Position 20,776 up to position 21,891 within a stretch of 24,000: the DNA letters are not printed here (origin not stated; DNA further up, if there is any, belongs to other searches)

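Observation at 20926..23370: Orphan two-gene module: signal-less trypsin-like serine protease plus a 481-aa protein with a PD-(D/E)xK-like core; candidate undescribed conflict/defence system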

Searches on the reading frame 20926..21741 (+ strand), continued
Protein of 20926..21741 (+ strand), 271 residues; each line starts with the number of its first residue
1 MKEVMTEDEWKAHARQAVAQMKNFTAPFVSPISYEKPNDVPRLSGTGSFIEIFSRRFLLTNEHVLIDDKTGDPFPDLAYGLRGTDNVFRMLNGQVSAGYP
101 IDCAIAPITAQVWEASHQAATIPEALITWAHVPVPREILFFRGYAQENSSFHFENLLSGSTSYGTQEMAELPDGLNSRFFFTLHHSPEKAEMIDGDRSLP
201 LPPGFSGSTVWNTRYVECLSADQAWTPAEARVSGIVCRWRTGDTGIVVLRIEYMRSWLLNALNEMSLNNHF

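Call 101: get_annotated_region(hit=H9, flank=7000)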
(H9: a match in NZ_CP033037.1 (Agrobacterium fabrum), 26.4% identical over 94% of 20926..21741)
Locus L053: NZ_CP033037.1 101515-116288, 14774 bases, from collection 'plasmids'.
description: Agrobacterium fabrum strain 12D13 plasmid pAt12D13b, complete sequence
organism: Agrobacterium fabrum (NCBI taxid 1176649)
taxonomy: Bacteria; Pseudomonadota; Alphaproteobacteria; Hyphomicrobiales; Rhizobiaceae; Agrobacterium; Agrobacterium fabrum
host: -; source: -; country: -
typing (MOB-suite, as given by PLSDB): non-mobilizable
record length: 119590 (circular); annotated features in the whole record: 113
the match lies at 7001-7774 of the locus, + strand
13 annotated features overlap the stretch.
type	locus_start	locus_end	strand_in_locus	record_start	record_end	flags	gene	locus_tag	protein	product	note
CDS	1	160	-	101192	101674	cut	-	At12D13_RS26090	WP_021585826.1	helix-turn-helix domain-containing protein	-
CDS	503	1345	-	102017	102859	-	-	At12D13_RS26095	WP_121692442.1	hypothetical protein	-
CDS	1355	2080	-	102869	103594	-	-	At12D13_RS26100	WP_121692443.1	DUF6602 domain-containing protein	-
CDS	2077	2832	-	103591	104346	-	-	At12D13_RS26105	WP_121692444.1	nucleotidyltransferase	-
CDS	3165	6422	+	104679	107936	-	-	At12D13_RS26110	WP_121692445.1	NERD domain-containing protein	-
CDS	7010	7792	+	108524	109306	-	-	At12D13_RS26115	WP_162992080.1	hypothetical protein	-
CDS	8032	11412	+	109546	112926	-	-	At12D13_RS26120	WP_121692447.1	VPA1262 family protein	-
CDS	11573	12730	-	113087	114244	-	-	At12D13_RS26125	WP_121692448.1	RHE_PE00001 family protein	-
CDS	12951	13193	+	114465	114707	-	-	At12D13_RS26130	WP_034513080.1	type II toxin-antitoxin system prevent-host-death family antitoxin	GO:0008219 - cell death [Evidence IEA]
CDS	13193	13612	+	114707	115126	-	-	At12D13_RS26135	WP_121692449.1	type II toxin-antitoxin system VapC family toxin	-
CDS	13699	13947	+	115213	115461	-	-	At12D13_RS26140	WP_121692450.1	plasmid stabilization protein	-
CDS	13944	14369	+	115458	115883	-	-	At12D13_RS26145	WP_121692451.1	type II toxin-antitoxin system VapC family toxin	-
CDS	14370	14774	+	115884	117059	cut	-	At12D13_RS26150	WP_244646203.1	site-specific integrase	GO:0015074 - DNA integration [Evidence IEA]; GO:0006310 - DNA recombination [Evidence IEA]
